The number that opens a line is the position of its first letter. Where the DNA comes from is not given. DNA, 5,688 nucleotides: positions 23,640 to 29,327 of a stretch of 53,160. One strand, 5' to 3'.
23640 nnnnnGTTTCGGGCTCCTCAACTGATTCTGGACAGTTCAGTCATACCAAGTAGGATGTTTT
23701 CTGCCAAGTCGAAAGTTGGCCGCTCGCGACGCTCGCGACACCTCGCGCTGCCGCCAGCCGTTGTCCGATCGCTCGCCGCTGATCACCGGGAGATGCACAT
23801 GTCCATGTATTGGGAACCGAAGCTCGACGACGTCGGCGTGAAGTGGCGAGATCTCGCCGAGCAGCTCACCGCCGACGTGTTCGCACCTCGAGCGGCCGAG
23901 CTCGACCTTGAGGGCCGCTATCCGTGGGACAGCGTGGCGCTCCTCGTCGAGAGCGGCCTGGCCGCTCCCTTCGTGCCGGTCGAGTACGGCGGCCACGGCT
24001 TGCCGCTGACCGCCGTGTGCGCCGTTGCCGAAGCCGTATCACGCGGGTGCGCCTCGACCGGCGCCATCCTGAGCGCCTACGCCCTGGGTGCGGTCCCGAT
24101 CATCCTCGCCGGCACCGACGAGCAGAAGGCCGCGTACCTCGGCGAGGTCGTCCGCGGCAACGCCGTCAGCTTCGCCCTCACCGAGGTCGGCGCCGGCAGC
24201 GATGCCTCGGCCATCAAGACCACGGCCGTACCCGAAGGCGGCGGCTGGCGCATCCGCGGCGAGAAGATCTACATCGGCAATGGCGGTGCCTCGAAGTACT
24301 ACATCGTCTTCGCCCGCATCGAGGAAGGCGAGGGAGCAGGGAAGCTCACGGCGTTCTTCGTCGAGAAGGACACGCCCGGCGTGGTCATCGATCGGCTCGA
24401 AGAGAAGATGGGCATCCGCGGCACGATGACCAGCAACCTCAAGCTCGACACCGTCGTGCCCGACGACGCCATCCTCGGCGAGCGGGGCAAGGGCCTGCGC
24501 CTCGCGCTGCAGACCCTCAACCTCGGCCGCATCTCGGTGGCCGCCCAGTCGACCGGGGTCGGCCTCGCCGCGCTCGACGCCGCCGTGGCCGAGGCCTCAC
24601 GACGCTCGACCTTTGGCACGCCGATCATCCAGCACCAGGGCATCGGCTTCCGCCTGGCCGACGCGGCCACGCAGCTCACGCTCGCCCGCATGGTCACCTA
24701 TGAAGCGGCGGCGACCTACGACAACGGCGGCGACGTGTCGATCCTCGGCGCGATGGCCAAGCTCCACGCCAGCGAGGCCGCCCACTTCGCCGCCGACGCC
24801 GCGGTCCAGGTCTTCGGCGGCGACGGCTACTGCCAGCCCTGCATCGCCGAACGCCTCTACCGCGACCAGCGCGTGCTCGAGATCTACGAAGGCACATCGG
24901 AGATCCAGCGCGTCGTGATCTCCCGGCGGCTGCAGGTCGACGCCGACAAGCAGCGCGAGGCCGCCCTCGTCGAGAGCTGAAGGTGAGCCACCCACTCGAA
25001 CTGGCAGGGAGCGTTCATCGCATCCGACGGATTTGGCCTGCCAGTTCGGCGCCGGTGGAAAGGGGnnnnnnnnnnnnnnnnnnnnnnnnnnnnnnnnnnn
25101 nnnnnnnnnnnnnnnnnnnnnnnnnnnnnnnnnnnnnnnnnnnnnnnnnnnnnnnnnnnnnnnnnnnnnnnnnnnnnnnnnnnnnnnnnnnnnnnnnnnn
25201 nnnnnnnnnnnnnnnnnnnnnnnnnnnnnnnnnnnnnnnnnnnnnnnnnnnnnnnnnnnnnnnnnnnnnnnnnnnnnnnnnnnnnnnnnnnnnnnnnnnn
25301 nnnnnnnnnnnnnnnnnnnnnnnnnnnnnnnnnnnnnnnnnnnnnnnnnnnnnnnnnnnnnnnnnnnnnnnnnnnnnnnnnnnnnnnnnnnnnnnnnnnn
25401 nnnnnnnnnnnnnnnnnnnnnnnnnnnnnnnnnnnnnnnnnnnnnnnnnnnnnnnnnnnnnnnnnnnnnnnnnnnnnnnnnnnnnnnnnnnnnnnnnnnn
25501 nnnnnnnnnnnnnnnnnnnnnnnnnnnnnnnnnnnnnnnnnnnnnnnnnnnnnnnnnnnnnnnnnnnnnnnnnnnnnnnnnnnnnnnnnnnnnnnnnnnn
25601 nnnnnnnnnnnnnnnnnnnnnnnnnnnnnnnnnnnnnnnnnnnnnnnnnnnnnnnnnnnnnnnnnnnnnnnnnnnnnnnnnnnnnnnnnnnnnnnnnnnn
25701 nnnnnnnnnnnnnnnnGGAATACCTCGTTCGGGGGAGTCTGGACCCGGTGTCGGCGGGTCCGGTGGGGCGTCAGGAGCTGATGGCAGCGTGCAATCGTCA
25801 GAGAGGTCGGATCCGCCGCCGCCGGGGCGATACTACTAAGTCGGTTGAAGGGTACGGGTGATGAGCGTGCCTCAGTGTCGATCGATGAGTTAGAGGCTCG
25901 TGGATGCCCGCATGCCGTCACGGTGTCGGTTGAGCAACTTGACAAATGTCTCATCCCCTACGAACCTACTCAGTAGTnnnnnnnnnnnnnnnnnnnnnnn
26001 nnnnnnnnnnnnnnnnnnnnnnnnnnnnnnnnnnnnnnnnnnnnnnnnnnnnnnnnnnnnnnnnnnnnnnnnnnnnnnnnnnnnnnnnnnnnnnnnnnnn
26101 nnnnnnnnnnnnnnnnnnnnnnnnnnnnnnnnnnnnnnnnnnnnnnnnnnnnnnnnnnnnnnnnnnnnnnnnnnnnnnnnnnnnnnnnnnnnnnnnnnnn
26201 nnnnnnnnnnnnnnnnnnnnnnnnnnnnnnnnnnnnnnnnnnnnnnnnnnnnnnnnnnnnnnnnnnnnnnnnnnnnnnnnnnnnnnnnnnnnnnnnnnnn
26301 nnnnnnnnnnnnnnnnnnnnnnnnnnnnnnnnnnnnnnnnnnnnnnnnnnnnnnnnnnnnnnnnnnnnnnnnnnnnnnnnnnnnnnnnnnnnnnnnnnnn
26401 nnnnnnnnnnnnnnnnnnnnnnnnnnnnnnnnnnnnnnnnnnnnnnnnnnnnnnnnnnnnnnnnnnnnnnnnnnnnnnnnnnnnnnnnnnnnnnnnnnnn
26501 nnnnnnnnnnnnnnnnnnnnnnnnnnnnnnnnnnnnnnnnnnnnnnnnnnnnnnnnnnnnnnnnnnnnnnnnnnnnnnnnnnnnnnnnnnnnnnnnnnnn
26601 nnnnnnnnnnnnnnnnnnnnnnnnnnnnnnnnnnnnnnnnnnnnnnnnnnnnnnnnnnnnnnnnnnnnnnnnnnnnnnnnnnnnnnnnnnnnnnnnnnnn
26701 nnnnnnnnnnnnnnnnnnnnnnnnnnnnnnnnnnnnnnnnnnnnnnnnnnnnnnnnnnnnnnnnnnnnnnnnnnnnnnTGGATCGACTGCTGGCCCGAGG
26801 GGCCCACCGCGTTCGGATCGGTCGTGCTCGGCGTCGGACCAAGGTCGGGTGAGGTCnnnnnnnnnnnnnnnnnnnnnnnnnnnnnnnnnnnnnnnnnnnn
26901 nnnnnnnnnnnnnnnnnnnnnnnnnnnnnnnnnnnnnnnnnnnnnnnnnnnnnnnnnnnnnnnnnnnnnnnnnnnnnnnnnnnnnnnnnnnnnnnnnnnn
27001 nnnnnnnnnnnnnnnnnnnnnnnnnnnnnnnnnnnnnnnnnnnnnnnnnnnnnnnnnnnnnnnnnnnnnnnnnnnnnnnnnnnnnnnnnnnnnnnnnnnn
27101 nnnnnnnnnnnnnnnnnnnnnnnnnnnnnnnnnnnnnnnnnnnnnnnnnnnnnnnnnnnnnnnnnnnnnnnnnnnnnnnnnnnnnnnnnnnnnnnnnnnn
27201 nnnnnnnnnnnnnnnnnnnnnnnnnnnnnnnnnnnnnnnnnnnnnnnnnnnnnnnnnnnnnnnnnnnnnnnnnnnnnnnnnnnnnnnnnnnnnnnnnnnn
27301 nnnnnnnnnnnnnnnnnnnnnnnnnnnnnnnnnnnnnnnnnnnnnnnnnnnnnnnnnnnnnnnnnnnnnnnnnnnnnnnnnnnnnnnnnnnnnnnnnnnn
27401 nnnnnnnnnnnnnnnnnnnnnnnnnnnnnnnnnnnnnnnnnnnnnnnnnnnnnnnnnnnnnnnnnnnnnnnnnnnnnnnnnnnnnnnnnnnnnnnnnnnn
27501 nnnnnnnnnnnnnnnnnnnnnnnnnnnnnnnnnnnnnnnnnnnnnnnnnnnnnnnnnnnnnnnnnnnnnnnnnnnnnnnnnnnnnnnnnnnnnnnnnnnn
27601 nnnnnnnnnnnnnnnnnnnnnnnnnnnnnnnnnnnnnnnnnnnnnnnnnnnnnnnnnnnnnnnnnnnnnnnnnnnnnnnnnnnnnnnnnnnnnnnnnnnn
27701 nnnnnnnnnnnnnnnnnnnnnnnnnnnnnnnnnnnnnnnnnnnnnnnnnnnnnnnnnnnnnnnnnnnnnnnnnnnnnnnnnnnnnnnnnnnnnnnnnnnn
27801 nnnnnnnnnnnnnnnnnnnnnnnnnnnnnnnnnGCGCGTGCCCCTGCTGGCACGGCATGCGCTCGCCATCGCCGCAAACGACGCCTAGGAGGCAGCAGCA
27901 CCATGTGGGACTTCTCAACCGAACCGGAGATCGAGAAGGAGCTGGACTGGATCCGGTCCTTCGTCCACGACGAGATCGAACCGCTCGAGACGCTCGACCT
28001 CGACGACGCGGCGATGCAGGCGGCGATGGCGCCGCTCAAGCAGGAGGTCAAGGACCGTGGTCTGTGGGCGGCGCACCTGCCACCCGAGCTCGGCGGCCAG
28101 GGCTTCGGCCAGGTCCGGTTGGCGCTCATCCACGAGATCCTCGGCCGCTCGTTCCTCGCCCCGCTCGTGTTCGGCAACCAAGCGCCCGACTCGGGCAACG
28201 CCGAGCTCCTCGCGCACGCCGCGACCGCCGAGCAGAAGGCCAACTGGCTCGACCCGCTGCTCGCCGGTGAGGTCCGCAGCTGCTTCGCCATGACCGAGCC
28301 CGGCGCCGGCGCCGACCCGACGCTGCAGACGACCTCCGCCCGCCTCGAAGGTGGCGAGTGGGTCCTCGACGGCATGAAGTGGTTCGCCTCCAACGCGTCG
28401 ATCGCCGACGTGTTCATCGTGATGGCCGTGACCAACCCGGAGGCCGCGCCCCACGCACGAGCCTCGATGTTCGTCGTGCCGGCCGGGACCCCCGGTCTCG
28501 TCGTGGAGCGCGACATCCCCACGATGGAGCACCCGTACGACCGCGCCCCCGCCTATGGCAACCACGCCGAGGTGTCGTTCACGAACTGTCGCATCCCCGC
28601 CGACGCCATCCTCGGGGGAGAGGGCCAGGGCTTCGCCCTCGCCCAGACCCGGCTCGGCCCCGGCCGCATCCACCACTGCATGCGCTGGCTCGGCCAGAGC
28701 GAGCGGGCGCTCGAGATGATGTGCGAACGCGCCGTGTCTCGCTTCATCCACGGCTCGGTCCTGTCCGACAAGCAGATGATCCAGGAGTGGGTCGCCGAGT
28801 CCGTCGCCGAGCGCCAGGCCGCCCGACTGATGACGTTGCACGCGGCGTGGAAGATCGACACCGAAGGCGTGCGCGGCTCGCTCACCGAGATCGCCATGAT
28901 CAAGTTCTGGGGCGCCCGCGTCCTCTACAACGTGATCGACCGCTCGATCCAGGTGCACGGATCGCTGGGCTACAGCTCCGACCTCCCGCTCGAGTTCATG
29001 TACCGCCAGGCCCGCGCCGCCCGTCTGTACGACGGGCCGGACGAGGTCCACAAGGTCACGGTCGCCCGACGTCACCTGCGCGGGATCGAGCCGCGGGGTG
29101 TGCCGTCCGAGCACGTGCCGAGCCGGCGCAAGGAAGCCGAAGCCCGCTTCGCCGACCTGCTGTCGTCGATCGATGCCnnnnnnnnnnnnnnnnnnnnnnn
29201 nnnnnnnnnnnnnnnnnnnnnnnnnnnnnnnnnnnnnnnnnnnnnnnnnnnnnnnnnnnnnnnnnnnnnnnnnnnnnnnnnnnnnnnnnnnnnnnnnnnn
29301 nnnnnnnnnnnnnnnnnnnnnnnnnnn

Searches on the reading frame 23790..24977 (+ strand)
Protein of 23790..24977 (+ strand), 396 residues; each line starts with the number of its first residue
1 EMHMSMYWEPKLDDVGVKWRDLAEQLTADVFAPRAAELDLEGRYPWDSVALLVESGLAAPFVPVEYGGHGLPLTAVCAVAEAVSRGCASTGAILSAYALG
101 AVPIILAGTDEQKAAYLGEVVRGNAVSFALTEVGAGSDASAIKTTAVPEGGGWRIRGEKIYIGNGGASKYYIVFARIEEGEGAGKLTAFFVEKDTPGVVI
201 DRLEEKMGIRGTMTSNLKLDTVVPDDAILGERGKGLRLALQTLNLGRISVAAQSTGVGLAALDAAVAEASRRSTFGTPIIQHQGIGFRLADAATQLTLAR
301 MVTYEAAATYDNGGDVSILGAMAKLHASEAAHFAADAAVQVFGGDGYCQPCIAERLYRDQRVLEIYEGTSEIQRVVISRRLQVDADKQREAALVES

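Call 89: search_protein_families(library=ncbifam, proteins=[window:23790-24977:+], max_evalue=1e-10)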
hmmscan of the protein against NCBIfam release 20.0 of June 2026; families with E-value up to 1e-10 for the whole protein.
window:23790-24977:+ (396 aa): 20 families
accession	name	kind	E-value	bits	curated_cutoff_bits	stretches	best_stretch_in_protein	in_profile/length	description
NF042972.1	AcrlCoAredClosAcrC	equivalog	4.9e-98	328.3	640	1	14-381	7-376/378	acryloyl-CoA reductase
NF043006.1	CyhCrbnylCoADH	equivalog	7.3e-84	281.9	650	1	24-382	16-376/380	cyclohexane-1-carbonyl-CoA dehydrogenase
NF042439.1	SulpropCoADesulf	equivalog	7.6e-73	245.4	600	1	22-381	3-370/379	3-sulfinopropanoyl-CoA desulfinase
NF058590.1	AcCoDHFadEBacil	equivalog_domain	1.7e-67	228.3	600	2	53-312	63-322/586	acyl-CoA dehydrogenase FadE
NF045652.1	ProlPCPDhRedW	equivalog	1.3e-58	198.6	650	1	51-383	39-375/376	L-prolyl-[peptidyl-carrier protein] dehydrogenase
NF045552.1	GlutCoADH_Des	equivalog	1.4e-52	179.2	470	1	20-378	13-376/387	glutaryl-CoA dehydrogenase Acd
NF008997.0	PRK12341.1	equivalog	2.2e-52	178.4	537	1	24-382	18-377/382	acyl-CoA dehydrogenase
NF053553.1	prodigi_MBC_PigA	equivalog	5.1e-52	177.3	500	1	20-381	13-379/381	prodigiosin MBC biosynthesis dehydrogenase PigA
NF002885.1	PRK03354.1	equivalog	3.8e-47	161.1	540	1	31-380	25-372/378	crotonobetainyl-CoA dehydrogenase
TIGR03207.1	cyc_hxne_CoA_dh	equivalog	3.6e-38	131.3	575.35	1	22-380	11-370/372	cyclohexanecarboxyl-CoA dehydrogenase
NF052270.1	Staph_DH_FadE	equivalog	2.2e-33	115.6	600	1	98-382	111-394/400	acyl-CoA dehydrogenase FadE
NF049984.1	Rv1679_FadE16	equivalog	7.5e-33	114.3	600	1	30-370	11-354/371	Rv1679 family acyl-CoA dehydrogenase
TIGR04022.1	sulfur_SfnB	equivalog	1.2e-25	90.3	430.9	1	22-362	13-361/391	SfnB family sulfur acquisition oxidoreductase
NF007000.1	PRK09463.1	subfamily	2.1e-25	89.2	600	1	52-349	82-400/726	acyl-CoA dehydrogenase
NF009586.0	PRK13026.1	subfamily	1.5e-20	73.1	608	1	56-347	121-433/777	acyl-CoA dehydrogenase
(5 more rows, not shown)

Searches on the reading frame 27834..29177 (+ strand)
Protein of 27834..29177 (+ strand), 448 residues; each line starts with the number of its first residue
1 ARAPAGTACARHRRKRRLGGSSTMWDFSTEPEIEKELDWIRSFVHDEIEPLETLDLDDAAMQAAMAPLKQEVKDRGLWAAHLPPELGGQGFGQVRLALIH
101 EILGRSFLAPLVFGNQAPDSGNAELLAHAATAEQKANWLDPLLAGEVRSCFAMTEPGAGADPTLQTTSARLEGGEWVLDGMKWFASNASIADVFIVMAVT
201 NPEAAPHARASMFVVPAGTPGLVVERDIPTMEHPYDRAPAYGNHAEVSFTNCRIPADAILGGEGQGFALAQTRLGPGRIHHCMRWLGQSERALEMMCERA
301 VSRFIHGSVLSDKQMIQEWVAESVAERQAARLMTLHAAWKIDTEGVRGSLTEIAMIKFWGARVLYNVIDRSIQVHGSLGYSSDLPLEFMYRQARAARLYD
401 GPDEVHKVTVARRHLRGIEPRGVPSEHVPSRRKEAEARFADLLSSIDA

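Call 26: search_protein_families(library=pfam, proteins=[window:27834-29177:+], max_evalue=0.001)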
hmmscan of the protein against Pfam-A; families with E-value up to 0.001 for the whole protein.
window:27834-29177:+ (448 aa): 5 families
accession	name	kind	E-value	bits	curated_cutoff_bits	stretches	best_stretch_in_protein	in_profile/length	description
PF00441.29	Acyl-CoA_dh_1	-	3.1e-35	122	22.4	1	264-414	1-149/150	Acyl-CoA dehydrogenase, C-terminal domain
PF02770.24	Acyl-CoA_dh_M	-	3.4e-21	75.6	33.3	1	150-229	1-79/97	Acyl-CoA dehydrogenase, middle domain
PF02771.21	Acyl-CoA_dh_N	-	1.3e-12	48.5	22.9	1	37-146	8-113/113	Acyl-CoA dehydrogenase, N-terminal domain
PF08028.16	Acyl-CoA_dh_2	-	1.2e-10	42.2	22.7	1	281-400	3-130/134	Acyl-CoA dehydrogenase, C-terminal domain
PF11794.13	HpaB_N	-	0.00035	20.7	35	1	177-259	179-268/270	4-hydroxyphenylacetate 3-hydroxylase N terminal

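Call 89: search_protein_families(library=ncbifam, proteins=[window:27900-29177:+], max_evalue=1e-10)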
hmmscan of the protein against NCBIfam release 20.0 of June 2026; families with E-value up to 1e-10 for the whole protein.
window:27900-29177:+ (426 aa): 16 families
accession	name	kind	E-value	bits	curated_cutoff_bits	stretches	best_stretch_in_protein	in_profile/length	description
NF042972.1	AcrlCoAredClosAcrC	equivalog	6.2e-54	183.1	640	1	15-393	13-377/378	acryloyl-CoA reductase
NF045652.1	ProlPCPDhRedW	equivalog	4e-45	154.2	650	1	47-391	37-372/376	L-prolyl-[peptidyl-carrier protein] dehydrogenase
NF043006.1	CyhCrbnylCoADH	equivalog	1.9e-42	145.6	650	1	12-391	9-374/380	cyclohexane-1-carbonyl-CoA dehydrogenase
NF058590.1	AcCoDHFadEBacil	equivalog_domain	1.3e-40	139.5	600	1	17-392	31-410/586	acyl-CoA dehydrogenase FadE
NF045552.1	GlutCoADH_Des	equivalog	1.1e-37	130.1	470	1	10-393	8-380/387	glutaryl-CoA dehydrogenase Acd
TIGR03207.1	cyc_hxne_CoA_dh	equivalog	2.7e-36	125.1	575.35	1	48-392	39-371/372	cyclohexanecarboxyl-CoA dehydrogenase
NF053553.1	prodigi_MBC_PigA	equivalog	4.2e-36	124.9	500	1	9-391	7-378/381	prodigiosin MBC biosynthesis dehydrogenase PigA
NF008997.0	PRK12341.1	equivalog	3.3e-35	121.9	537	1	4-392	2-375/382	acyl-CoA dehydrogenase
NF002885.1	PRK03354.1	equivalog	2.9e-33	115.4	540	1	49-394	45-375/378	crotonobetainyl-CoA dehydrogenase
NF042439.1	SulpropCoADesulf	equivalog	6.2e-31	107.5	600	1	48-393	31-371/379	3-sulfinopropanoyl-CoA desulfinase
TIGR03203.1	pimD_small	equivalog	1.9e-23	83.2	652.7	1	52-366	48-350/378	pimeloyl-CoA dehydrogenase small subunit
NF052270.1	Staph_DH_FadE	equivalog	3.7e-17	62.2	600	1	109-391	122-392/400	acyl-CoA dehydrogenase FadE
NF037942.1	ac_ACP_DH_MbtN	equivalog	1.3e-14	53.7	700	1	109-389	93-362/376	mycobactin biosynthesis acyl-ACP dehydrogenase MbtN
TIGR03204.1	pimC_large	equivalog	7e-14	51.5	623.85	1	40-314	39-300/395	pimeloyl-CoA dehydrogenase large subunit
NF049984.1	Rv1679_FadE16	equivalog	1.2e-13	51.1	600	1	49-375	32-348/371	Rv1679 family acyl-CoA dehydrogenase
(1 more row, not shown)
